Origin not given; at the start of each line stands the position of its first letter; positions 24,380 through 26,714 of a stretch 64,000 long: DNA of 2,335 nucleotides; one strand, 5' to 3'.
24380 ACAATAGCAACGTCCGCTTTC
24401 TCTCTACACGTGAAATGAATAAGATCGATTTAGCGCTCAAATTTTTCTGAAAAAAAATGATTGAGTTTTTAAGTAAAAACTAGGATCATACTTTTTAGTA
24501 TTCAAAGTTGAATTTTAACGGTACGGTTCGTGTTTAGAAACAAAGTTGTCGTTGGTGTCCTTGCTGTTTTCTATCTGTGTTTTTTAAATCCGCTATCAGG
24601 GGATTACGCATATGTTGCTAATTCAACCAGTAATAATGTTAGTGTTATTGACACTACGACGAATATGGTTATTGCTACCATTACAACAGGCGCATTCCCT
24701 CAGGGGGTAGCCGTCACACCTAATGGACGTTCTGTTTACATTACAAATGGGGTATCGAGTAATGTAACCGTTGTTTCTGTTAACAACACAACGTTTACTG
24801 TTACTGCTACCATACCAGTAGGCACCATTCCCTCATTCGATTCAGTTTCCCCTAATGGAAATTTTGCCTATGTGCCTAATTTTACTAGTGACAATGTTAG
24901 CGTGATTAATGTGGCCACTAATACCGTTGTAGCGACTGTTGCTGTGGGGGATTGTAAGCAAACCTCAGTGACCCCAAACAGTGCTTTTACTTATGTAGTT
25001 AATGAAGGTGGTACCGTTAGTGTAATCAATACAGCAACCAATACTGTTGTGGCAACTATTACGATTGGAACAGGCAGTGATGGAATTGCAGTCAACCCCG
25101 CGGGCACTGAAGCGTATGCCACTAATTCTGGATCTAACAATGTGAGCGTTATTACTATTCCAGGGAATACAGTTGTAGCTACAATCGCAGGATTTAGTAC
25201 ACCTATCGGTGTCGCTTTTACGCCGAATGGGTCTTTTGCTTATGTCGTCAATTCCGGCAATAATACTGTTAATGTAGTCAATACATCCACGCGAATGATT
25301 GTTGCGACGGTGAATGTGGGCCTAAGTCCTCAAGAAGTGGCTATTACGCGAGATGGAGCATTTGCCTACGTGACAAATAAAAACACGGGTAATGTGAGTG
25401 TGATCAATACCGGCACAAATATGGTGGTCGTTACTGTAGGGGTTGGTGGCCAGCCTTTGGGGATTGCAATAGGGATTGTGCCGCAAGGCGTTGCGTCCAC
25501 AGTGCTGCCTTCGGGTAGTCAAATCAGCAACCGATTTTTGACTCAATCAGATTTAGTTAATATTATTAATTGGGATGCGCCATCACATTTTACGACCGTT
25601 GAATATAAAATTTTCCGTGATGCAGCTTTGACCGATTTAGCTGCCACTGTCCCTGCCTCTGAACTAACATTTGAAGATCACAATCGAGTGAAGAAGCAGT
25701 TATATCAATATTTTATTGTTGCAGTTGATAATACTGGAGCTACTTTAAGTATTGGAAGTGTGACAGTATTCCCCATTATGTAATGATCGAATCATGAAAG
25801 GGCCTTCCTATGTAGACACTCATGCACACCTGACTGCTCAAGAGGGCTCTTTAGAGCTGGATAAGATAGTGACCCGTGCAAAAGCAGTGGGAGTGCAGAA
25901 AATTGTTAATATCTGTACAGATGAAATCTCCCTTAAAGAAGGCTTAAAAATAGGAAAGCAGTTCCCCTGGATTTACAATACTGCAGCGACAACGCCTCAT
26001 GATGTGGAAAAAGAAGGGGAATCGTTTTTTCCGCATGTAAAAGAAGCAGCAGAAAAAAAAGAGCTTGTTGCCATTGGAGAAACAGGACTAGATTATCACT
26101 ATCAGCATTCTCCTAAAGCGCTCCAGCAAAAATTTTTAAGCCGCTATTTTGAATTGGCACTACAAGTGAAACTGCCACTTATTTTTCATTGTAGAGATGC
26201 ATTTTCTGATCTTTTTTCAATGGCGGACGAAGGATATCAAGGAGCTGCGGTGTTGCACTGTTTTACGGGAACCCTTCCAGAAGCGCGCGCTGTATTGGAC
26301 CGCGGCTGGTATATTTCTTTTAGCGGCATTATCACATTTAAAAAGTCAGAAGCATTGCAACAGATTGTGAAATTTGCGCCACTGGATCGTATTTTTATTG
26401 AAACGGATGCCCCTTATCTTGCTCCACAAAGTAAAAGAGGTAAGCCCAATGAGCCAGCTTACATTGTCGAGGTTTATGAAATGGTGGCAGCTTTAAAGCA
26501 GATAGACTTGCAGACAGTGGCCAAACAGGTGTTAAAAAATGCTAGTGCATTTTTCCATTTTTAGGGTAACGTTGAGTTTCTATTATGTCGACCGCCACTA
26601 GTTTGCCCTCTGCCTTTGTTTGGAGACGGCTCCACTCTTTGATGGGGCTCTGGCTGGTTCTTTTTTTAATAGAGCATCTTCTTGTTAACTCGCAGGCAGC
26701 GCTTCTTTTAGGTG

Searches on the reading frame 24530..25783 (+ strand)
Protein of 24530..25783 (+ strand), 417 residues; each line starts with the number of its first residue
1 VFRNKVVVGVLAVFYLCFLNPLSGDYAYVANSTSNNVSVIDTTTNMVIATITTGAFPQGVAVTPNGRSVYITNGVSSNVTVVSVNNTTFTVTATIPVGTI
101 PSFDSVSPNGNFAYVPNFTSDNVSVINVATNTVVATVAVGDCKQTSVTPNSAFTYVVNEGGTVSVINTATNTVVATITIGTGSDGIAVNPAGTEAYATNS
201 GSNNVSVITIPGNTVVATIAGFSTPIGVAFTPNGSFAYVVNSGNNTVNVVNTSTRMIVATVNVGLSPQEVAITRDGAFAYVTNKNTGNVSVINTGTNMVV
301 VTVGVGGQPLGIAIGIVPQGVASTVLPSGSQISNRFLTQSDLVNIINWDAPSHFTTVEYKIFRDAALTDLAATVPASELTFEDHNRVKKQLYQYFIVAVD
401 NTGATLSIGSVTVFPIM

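Call 66: search_protein_families(library=pfam, proteins=[window:24530-25783:+], max_evalue=0.1)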
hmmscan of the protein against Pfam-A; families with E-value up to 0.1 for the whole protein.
window:24530-25783:+ (417 aa): 10 families
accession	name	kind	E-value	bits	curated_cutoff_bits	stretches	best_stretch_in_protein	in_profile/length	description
PF10282.15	Lactonase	-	1.6e-12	47.8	21.7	3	23-132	201-324/344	Lactonase, 7-bladed beta-propeller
PF25174.1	Beta-prop_THOC3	-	5.9e-10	39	305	1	184-295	50-159/272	THOC3 beta-propeller domain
PF02239.22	Cytochrom_D1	-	6.9e-10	38.5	25.5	2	215-300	27-112/368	Cytochrome D1 heme domain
PF21783.3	YNCE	-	7.3e-09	35.8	27.1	2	27-85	42-100/339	YNCE-like beta-propeller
PF01731.26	Arylesterase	-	0.00031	21.3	21.3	0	46-84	45-83/86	Arylesterase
PF08450.18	SGL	-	0.0012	18.9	26.3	0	192-253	102-164/246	SMP-30/Gluconolactonase/LRE-like region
PF23414.1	Beta-prop_EML_2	-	0.0039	17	90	0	227-305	3-79/266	Echinoderm microtubule-associated protein second beta-propeller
PF25172.1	Beta-prop_WDR3_2nd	-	0.012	15.3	140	0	118-183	17-82/293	WDR3 second beta-propeller domain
PF08309.17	LVIVD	-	0.019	14.8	20.2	0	22-32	9-19/42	LVIVD repeat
PF01436.27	NHL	-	0.061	13.8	20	0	56-76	3-20/28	NHL repeat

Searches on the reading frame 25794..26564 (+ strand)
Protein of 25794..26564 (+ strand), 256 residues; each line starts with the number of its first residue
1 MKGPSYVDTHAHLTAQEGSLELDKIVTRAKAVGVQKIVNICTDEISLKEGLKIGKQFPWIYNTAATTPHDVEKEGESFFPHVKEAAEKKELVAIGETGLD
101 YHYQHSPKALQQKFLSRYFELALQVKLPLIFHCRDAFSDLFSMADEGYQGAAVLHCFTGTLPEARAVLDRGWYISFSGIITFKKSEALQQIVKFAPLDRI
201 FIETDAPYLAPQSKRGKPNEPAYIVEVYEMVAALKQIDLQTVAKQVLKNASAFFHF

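Call 66: search_protein_families(library=pfam, proteins=[window:25794-26564:+], max_evalue=0.1)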
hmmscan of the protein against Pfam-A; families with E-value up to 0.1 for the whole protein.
window:25794-26564:+ (256 aa): 1 family
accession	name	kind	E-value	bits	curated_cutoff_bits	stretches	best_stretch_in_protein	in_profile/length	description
PF01026.27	TatD_DNase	-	1.7e-73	247.6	27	1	7-255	1-253/253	TatD related DNase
